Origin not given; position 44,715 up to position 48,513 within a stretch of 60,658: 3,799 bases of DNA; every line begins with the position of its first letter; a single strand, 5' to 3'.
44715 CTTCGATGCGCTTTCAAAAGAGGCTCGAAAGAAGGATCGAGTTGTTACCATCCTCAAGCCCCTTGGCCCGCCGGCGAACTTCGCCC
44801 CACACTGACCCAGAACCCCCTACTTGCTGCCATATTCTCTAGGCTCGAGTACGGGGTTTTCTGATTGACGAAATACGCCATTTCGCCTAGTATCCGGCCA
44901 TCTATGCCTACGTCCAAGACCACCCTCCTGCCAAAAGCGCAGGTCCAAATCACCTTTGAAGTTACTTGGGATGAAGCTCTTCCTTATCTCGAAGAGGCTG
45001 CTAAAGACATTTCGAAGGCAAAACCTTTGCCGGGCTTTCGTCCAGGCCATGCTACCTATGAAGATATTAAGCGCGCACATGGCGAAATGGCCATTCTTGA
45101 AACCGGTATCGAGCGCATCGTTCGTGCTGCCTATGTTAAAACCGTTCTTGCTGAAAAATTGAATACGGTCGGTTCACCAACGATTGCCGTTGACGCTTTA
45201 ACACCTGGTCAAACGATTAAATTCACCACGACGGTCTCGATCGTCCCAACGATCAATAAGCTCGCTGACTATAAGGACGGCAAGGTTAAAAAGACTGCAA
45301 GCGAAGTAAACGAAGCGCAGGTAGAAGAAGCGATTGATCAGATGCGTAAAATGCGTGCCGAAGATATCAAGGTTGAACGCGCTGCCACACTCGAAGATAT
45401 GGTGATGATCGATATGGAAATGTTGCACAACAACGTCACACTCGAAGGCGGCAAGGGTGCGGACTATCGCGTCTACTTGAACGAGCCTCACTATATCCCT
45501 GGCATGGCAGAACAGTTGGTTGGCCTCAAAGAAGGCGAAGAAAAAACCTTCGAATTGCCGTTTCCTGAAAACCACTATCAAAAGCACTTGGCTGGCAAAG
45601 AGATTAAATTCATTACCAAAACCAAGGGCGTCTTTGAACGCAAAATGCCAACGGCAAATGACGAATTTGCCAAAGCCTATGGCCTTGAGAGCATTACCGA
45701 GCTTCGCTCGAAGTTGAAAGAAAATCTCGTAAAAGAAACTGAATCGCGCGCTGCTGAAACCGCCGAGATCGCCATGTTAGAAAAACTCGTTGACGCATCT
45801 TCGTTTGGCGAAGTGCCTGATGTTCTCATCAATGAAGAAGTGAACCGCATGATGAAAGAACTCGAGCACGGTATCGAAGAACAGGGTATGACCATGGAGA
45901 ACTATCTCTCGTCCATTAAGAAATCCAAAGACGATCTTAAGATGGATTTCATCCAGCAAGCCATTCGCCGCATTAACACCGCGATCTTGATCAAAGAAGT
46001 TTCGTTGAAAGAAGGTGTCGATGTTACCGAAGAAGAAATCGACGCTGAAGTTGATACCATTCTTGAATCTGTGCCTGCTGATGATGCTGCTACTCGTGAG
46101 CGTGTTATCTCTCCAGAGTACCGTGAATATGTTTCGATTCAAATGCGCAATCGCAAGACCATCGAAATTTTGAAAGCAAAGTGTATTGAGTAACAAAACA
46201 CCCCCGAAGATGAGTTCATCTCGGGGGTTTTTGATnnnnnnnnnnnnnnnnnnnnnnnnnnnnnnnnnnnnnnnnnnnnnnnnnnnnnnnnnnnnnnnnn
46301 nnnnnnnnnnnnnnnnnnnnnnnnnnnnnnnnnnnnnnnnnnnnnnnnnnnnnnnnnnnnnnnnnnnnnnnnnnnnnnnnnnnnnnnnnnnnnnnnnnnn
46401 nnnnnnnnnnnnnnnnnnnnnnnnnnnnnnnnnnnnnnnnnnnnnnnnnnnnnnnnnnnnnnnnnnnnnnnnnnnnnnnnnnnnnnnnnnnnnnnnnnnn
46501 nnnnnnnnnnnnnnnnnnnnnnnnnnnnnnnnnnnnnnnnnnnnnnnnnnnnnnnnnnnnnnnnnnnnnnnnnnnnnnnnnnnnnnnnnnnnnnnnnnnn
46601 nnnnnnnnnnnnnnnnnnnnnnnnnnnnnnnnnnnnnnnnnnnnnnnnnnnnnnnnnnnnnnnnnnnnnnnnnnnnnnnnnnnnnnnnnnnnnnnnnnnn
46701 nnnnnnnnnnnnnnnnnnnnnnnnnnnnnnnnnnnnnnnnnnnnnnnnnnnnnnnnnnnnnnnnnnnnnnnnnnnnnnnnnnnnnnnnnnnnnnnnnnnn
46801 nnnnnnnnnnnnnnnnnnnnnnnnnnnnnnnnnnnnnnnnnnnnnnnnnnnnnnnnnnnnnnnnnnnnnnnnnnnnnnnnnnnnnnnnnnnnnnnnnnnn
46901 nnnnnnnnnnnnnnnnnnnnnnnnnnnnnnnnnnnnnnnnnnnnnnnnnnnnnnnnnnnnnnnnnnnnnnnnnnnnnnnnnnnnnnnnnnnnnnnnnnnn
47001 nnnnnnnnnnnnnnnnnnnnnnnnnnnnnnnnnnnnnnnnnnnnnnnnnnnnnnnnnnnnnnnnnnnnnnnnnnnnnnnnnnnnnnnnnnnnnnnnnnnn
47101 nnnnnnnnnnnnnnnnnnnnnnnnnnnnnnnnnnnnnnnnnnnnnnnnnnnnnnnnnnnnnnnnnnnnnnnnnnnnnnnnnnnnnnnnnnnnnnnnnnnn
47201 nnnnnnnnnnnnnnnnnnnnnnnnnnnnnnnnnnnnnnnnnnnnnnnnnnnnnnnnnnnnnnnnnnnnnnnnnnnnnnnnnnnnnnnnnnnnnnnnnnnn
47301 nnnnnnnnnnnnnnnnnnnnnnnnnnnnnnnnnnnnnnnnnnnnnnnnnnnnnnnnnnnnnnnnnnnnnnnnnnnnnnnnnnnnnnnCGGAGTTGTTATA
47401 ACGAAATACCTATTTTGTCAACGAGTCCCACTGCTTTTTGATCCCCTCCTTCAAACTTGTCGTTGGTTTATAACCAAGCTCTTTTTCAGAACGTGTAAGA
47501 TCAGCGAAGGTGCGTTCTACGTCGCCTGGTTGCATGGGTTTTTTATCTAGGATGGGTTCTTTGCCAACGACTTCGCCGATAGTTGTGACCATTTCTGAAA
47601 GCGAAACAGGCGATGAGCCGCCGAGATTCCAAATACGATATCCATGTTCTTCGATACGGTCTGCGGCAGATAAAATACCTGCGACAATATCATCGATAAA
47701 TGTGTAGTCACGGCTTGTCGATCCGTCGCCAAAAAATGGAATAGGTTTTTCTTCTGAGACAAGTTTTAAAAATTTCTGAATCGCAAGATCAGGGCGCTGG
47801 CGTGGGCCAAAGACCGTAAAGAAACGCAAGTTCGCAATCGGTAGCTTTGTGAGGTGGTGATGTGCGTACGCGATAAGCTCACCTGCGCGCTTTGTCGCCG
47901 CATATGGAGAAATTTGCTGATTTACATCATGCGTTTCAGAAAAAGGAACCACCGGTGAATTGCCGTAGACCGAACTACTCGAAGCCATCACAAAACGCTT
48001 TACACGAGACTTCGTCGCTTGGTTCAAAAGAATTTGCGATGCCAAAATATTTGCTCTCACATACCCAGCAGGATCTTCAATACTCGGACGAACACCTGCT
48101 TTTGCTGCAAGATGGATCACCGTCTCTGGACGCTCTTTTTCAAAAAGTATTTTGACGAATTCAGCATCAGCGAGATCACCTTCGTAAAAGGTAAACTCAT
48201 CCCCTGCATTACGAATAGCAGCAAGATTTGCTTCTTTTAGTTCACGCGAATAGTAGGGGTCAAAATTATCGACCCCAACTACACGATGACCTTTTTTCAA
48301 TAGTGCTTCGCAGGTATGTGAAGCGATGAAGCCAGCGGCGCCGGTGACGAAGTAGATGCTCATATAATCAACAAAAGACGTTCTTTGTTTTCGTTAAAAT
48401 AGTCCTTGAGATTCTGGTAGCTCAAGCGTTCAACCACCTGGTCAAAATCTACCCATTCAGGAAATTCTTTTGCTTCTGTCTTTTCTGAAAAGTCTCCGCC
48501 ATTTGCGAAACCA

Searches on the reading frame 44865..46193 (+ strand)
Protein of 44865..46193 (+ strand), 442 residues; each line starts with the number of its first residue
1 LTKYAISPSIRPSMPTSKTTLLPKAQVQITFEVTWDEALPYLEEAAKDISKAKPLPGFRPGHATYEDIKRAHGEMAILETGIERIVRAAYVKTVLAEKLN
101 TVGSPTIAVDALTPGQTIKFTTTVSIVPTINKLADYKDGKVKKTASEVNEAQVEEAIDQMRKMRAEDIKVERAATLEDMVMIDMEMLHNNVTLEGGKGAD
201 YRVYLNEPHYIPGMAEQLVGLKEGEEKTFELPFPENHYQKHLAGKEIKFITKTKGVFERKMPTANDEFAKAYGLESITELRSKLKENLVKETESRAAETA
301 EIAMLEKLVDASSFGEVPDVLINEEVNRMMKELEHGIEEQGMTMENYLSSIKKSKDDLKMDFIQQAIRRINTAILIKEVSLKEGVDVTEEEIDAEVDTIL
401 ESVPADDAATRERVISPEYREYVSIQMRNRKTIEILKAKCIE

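Call 34: search_protein_families(library=ncbifam, proteins=[window:44865-46193:+])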
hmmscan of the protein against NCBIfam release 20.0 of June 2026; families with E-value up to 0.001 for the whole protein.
window:44865-46193:+ (442 aa): 2 families
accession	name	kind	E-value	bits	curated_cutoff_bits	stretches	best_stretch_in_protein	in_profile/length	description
TIGR00115.1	tig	equivalog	3e-87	293.1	180.2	1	26-436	2-409/410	trigger factor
TIGR02558.1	HrpB2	equivalog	0.00096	19.5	93.3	1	129-187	51-106/124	type III secretion protein HrpB2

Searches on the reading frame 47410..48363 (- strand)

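Call 73: search_protein_families(library=pfam, proteins=[window:47410-48363:-])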
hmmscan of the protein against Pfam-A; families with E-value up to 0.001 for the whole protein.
window:47410-48363:- (317 aa): 9 families
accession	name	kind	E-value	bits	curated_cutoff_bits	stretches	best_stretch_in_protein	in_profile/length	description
PF16363.11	GDP_Man_Dehyd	-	2.1e-58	198.8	27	1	5-310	1-331/332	GDP-mannose 4,6 dehydratase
PF01370.27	Epimerase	-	2.7e-56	191.1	20.9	1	5-248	2-240/240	NAD dependent epimerase/dehydratase family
PF01073.25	3Beta_HSD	-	1.5e-13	50.9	22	1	6-240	2-235/280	3-beta hydroxysteroid dehydrogenase/isomerase family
PF02719.21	Polysacc_synt_2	-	1.3e-12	47.9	20.2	1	5-268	2-249/293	Polysaccharide biosynthesis protein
PF04321.23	RmlD_sub_bind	-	2.1e-11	43.9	27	1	5-277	4-238/287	RmlD substrate binding domain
PF13460.12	NAD_binding_10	-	1.2e-06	28.9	27.2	1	8-162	1-128/184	NAD(P)H-binding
PF07993.18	NAD_binding_4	-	1.4e-06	28.1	20.1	1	6-186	1-209/258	Male sterility protein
PF00106.31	adh_short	-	1.5e-05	25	26.6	1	5-91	4-87/195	short chain dehydrogenase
PF08659.16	KR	-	3.8e-05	24.1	22.6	1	3-134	2-142/180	KR domain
